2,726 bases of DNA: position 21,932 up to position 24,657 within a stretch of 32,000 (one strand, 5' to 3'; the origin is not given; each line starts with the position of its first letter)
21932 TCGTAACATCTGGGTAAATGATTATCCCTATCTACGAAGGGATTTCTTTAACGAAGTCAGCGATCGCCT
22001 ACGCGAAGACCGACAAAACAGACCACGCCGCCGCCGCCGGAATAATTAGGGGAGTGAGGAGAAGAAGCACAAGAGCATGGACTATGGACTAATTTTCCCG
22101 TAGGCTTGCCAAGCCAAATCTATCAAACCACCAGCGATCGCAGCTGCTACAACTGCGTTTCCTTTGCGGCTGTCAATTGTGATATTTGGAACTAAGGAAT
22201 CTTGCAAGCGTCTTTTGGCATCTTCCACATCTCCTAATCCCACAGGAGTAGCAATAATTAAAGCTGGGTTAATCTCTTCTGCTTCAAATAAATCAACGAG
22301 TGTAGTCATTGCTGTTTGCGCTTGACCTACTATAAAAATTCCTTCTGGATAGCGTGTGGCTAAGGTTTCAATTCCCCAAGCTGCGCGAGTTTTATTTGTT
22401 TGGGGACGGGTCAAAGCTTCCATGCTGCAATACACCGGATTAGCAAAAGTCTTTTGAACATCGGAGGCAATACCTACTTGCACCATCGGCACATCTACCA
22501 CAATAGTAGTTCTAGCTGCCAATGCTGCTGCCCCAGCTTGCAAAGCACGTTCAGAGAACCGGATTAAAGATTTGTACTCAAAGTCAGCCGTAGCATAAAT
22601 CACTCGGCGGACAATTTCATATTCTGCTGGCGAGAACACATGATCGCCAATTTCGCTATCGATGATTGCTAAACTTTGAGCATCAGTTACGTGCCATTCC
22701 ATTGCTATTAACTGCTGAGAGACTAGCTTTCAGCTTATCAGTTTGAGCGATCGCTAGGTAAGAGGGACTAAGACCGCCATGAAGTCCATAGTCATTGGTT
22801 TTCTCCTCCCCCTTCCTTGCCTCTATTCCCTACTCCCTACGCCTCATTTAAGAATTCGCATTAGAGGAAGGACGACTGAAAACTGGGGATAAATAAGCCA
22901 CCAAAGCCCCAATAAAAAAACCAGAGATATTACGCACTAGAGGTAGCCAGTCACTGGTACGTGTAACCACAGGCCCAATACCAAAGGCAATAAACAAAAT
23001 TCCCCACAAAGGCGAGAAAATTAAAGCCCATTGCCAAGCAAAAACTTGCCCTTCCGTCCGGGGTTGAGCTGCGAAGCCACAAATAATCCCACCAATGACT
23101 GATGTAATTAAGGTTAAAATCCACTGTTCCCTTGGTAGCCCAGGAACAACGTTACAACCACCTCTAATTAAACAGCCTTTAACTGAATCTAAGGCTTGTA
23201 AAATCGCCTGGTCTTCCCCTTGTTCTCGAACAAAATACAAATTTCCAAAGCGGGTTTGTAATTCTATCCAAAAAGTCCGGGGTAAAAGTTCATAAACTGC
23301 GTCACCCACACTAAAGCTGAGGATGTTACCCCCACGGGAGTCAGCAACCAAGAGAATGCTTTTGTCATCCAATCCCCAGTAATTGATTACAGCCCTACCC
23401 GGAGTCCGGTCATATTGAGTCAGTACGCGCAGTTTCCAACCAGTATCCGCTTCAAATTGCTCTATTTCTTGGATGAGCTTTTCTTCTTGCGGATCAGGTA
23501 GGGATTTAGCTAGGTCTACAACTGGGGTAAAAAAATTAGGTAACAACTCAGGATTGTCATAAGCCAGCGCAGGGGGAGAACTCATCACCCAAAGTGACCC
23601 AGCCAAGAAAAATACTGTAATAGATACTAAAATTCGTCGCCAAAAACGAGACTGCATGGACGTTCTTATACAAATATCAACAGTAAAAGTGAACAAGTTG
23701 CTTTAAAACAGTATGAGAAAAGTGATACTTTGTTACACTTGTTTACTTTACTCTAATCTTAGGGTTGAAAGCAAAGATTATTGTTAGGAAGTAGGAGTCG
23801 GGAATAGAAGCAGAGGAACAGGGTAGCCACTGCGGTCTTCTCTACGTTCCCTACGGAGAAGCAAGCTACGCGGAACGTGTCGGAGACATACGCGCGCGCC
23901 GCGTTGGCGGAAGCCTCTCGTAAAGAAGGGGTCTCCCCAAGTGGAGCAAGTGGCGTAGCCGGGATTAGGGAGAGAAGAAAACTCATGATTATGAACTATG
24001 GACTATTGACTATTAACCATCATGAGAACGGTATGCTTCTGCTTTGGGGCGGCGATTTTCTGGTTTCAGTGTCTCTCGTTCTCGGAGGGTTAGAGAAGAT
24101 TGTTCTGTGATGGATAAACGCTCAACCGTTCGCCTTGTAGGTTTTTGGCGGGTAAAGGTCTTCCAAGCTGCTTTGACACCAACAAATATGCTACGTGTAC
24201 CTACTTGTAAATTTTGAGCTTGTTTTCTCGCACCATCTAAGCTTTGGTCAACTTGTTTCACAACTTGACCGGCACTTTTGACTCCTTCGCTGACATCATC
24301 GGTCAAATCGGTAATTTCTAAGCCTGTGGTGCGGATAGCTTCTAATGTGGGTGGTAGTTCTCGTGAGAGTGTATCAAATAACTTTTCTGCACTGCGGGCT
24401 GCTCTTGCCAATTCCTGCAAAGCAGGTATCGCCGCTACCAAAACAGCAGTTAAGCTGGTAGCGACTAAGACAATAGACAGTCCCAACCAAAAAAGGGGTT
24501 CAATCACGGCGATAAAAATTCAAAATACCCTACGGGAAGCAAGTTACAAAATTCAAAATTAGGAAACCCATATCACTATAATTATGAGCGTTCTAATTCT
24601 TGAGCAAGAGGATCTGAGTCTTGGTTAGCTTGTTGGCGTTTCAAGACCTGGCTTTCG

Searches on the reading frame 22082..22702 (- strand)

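Call 43: search_protein_families(library=pfam, proteins=[window:22082-22702:-], max_evalue=0.00001)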
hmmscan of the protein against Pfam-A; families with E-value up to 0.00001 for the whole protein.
window:22082-22702:- (206 aa): 1 family
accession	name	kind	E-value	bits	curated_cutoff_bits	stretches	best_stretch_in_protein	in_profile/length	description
PF02570.20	CbiC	-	6.5e-64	215.6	22.5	1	8-195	4-195/196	Precorrin-8X methylmutase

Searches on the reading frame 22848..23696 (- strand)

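Call 44: search_protein_families(library=pfam, proteins=[window:22848-23696:-], max_evalue=0.00001)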
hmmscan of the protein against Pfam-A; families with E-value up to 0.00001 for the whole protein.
window:22848-23696:- (282 aa): 1 family
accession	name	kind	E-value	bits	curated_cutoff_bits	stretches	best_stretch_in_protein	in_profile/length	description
PF04536.20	TPM_phosphatase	-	2e-08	34.7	22.1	1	59-173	1-123/125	TPM domain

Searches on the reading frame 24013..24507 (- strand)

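Call 44: search_protein_families(library=pfam, proteins=[window:24013-24507:-], max_evalue=0.00001)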
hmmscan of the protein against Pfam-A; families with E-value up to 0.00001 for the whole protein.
window:24013-24507:- (164 aa): 1 family
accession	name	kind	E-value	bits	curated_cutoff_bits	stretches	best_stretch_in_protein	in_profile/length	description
PF06103.16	DUF948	-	7e-08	33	37.2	1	11-88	2-79/89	Bacterial protein of unknown function (DUF948)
